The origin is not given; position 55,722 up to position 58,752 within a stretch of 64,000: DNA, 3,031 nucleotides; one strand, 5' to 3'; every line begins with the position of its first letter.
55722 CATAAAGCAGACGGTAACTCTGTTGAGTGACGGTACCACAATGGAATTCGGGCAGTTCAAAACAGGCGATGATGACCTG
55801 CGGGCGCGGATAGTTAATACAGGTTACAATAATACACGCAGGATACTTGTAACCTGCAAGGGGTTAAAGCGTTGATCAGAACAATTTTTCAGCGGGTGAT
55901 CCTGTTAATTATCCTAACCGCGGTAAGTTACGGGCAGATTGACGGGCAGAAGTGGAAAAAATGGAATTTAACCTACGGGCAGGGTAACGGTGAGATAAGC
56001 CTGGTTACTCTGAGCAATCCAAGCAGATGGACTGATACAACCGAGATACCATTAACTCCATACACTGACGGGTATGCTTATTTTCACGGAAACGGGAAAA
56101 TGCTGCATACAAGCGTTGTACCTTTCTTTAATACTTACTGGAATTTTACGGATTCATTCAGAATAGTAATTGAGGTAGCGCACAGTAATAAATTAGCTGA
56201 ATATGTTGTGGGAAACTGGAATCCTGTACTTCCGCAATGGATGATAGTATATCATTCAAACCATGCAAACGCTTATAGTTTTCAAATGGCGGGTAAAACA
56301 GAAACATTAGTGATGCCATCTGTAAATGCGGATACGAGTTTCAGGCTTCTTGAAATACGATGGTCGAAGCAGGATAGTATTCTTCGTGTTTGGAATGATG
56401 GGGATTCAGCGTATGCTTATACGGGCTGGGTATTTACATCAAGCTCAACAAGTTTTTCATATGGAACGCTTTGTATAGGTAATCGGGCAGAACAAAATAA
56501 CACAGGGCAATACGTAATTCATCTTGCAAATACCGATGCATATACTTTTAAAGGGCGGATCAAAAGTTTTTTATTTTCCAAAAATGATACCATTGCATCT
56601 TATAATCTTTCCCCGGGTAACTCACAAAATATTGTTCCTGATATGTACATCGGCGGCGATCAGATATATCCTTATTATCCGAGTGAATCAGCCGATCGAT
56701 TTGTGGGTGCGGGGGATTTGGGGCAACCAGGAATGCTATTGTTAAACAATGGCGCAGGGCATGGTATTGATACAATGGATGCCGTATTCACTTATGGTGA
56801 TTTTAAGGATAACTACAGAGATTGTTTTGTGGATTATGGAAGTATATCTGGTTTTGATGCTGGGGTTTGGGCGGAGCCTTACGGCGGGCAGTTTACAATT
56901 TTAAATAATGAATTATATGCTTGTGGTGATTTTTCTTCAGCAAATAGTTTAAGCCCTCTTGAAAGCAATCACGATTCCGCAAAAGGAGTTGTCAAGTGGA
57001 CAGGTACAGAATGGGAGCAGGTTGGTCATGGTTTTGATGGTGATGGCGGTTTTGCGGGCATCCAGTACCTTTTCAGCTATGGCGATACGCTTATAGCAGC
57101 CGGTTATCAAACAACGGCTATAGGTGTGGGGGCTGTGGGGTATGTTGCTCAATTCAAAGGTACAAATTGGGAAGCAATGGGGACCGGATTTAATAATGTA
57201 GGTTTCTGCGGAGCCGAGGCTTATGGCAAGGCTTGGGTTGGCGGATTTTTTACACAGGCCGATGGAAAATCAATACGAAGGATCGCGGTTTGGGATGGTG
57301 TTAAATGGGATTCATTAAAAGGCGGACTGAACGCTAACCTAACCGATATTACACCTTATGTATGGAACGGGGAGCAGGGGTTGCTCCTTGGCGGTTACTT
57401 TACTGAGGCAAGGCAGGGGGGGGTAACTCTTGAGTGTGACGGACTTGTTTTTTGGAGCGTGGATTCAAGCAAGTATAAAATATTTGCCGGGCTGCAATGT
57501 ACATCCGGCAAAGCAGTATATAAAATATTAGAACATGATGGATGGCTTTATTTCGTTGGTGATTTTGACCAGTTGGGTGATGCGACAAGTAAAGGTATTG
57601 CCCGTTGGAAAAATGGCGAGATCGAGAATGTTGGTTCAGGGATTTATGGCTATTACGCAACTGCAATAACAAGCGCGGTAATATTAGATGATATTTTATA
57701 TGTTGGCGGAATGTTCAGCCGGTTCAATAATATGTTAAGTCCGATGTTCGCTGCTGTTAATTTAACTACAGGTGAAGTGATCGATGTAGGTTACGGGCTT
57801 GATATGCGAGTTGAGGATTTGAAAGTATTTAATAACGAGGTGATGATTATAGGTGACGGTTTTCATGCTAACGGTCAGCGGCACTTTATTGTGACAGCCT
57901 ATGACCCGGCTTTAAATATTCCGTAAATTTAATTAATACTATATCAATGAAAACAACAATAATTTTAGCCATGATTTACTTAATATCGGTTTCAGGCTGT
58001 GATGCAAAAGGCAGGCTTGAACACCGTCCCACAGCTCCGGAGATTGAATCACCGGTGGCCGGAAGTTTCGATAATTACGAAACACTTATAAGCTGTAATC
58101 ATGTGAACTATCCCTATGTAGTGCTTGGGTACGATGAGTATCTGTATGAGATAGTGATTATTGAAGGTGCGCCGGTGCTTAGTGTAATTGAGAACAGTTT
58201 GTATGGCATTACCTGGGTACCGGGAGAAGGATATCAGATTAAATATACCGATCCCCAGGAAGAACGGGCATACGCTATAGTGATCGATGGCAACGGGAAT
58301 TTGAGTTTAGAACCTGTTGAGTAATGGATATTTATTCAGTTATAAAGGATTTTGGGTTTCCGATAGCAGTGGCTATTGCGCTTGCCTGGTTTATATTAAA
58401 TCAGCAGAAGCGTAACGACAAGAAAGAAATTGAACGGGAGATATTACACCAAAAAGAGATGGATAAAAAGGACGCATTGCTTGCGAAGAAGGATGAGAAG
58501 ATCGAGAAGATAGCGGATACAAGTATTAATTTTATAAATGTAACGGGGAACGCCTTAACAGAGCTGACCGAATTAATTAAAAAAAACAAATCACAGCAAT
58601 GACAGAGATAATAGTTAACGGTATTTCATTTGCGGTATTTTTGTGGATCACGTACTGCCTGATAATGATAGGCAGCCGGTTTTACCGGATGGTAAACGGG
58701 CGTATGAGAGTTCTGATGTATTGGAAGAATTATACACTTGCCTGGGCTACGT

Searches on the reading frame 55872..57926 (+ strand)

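Call 12: search_protein_families(library=phrogs, proteins=[window:55872-57926:+], max_evalue=0.001)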
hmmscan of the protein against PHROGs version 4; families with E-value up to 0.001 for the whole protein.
window:55872-57926:+ (684 aa): 1 family
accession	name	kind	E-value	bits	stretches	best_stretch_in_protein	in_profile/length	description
phrog_5490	-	unknown function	9.8e-06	25.7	0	597-676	28-109/382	-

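Call 104: search_protein_families(library=pfam, proteins=[window:55872-57926:+], max_evalue=0.01)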
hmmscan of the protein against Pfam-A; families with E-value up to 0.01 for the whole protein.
window:55872-57926:+ (684 aa): 1 family
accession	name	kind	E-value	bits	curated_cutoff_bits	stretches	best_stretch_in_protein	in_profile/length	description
PF12768.13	Rax2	-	1.3e-05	25.2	28.8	0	609-676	38-104/254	Rax2 C-terminal beta propeller domain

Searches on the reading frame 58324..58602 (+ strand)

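Call 12: search_protein_families(library=phrogs, proteins=[window:58324-58602:+], max_evalue=0.001)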
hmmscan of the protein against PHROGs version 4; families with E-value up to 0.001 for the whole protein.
window:58324-58602:+ (92 aa): 1 family
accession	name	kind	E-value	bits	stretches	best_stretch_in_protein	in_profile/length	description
phrog_9829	-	unknown function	2.8e-09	38.2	1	2-67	2-60/95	-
